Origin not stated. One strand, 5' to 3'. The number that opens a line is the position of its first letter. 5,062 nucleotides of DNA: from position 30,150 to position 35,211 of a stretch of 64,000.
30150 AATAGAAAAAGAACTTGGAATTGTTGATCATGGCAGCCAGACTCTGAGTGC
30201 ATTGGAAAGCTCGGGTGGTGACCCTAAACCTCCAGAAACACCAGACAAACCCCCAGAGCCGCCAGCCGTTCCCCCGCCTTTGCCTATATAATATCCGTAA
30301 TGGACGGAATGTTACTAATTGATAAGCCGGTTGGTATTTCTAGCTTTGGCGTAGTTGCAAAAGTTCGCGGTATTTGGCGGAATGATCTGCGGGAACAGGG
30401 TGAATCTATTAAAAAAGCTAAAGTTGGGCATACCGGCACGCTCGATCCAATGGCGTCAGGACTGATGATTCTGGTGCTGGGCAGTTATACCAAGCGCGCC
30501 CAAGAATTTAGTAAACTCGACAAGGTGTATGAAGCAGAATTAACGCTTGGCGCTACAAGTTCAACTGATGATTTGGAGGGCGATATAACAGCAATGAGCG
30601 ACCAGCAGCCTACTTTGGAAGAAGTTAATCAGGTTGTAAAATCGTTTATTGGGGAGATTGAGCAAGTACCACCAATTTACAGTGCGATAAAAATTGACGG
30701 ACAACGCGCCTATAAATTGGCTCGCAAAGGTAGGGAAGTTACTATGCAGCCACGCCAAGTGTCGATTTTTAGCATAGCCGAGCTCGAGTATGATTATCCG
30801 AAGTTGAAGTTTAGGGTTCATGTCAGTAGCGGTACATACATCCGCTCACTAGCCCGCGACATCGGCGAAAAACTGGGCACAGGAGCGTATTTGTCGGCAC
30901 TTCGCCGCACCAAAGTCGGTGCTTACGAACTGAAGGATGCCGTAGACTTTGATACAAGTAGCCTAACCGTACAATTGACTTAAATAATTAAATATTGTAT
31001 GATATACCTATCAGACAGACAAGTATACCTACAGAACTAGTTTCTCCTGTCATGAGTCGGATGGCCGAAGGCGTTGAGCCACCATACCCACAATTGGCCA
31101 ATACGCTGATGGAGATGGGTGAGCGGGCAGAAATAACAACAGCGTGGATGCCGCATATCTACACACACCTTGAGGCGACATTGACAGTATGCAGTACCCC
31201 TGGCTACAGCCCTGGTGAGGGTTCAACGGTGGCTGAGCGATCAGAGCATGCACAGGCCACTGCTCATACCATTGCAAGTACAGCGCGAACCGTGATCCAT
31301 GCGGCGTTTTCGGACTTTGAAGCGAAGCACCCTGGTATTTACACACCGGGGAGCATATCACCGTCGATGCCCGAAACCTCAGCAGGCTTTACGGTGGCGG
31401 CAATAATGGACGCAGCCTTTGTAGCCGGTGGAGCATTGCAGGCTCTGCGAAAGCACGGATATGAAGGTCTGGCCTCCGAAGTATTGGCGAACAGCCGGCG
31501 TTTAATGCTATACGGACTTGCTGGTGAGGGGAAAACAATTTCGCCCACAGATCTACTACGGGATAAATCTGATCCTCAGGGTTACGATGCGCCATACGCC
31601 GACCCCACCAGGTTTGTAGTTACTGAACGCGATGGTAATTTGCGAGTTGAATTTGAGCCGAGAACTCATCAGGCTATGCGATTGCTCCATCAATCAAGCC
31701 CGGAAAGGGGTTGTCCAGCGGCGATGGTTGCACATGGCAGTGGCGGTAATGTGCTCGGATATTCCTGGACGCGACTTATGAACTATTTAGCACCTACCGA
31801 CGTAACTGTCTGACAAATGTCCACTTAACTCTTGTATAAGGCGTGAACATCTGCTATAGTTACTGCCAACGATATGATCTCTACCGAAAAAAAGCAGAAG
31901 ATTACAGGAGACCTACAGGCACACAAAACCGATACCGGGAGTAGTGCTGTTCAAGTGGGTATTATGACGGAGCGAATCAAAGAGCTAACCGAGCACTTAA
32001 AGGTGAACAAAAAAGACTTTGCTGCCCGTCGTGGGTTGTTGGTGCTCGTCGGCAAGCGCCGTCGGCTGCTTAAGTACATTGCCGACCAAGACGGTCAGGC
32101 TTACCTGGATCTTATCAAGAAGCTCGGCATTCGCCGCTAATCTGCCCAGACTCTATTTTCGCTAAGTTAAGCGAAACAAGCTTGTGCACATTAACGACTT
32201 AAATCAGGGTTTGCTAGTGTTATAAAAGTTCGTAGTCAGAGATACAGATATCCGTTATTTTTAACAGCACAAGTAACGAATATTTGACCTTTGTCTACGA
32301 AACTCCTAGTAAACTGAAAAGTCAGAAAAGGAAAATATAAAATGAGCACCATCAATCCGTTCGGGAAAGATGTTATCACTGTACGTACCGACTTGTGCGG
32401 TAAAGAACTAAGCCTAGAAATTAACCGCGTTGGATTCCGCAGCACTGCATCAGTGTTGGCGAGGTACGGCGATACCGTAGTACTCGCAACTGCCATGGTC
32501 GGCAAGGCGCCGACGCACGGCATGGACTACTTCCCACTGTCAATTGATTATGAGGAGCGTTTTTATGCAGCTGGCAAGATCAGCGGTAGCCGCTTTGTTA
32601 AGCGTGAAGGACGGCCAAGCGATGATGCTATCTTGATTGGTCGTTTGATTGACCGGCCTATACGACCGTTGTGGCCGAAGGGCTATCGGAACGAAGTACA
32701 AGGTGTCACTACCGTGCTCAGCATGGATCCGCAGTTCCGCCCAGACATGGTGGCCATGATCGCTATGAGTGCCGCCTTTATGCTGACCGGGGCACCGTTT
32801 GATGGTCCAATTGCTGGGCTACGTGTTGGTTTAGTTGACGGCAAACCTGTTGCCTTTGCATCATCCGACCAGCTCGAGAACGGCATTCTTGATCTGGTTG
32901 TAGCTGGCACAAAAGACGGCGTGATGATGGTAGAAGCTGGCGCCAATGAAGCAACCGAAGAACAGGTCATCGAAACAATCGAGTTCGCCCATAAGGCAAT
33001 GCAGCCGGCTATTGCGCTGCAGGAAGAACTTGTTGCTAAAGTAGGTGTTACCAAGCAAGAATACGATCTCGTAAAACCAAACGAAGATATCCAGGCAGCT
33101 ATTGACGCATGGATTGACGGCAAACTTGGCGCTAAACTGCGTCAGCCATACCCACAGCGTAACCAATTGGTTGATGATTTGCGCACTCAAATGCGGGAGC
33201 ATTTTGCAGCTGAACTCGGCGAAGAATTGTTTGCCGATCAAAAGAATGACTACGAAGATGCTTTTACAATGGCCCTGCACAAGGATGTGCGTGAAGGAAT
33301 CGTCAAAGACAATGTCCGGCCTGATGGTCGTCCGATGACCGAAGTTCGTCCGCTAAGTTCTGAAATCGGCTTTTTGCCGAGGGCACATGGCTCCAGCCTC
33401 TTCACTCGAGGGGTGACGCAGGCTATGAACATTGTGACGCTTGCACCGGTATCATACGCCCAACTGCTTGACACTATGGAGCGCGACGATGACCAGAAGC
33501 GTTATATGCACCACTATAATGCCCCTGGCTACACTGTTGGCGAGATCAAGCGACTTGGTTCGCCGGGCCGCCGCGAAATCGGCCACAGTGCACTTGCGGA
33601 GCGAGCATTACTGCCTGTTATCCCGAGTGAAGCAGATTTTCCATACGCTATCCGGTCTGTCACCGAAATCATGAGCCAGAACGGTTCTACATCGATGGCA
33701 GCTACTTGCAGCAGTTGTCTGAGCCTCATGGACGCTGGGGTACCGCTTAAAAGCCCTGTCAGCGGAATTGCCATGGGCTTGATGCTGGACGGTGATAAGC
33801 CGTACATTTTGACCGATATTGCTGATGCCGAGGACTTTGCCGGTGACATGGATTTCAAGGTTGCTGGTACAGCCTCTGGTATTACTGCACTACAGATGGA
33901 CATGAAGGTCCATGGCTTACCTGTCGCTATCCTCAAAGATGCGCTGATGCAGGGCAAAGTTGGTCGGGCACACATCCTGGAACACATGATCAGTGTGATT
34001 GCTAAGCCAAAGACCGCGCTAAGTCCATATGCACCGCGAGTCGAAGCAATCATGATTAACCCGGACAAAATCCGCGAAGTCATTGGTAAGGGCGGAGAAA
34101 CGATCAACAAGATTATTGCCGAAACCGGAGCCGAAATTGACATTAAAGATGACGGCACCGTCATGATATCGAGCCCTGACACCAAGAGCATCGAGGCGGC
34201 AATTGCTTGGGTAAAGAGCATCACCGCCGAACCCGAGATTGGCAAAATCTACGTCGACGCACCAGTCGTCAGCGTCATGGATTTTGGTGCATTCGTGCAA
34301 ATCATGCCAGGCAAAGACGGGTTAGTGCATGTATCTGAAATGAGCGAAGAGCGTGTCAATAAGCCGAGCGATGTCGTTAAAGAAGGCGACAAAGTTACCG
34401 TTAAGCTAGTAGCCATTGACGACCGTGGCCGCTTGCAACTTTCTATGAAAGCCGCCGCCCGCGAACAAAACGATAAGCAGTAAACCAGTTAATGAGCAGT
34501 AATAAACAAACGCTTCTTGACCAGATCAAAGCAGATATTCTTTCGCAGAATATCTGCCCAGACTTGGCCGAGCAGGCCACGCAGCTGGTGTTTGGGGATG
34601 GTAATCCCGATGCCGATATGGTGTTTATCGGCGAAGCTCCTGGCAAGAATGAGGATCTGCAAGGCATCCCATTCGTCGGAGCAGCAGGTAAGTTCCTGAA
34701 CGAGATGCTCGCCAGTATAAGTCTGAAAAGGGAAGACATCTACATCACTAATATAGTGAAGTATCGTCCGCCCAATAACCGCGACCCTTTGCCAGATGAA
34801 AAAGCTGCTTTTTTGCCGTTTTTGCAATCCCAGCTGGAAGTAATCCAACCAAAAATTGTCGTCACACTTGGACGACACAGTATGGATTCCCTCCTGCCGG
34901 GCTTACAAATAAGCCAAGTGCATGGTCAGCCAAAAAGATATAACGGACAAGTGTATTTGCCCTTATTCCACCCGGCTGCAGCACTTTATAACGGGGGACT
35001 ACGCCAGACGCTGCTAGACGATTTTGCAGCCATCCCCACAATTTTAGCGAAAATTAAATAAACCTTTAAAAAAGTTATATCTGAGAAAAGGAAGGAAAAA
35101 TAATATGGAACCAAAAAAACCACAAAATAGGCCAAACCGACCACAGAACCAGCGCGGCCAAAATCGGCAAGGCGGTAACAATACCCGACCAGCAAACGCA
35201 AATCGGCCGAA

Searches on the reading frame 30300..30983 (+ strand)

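Call 48: search_protein_families(library=pfam, proteins=[window:30300-30983:+], max_evalue=0.00001)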
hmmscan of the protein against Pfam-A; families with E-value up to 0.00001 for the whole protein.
window:30300-30983:+ (227 aa): 2 families
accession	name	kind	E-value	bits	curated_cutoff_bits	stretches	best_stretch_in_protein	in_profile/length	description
PF01509.24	TruB_N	-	1.2e-52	178.7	27.3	1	37-181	4-149/149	TruB family pseudouridylate synthase (N terminal domain)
PF16198.10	TruB_C_2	-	1.4e-10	41.6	29.3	1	182-217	1-36/66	tRNA pseudouridylate synthase B C-terminal domain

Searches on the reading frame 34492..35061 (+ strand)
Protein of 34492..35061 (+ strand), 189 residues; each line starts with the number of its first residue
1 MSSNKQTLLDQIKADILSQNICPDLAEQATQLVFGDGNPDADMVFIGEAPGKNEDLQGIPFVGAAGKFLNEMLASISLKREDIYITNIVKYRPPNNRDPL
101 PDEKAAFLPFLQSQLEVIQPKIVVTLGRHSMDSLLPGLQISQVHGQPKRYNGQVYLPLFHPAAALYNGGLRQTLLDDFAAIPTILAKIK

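Call 48: search_protein_families(library=pfam, proteins=[window:34492-35061:+], max_evalue=0.00001)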
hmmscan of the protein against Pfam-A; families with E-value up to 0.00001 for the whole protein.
window:34492-35061:+ (189 aa): 1 family
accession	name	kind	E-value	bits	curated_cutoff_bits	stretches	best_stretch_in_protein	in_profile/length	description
PF03167.25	UDG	-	1.8e-35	122.5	24.3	1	34-169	1-126/141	Uracil DNA glycosylase superfamily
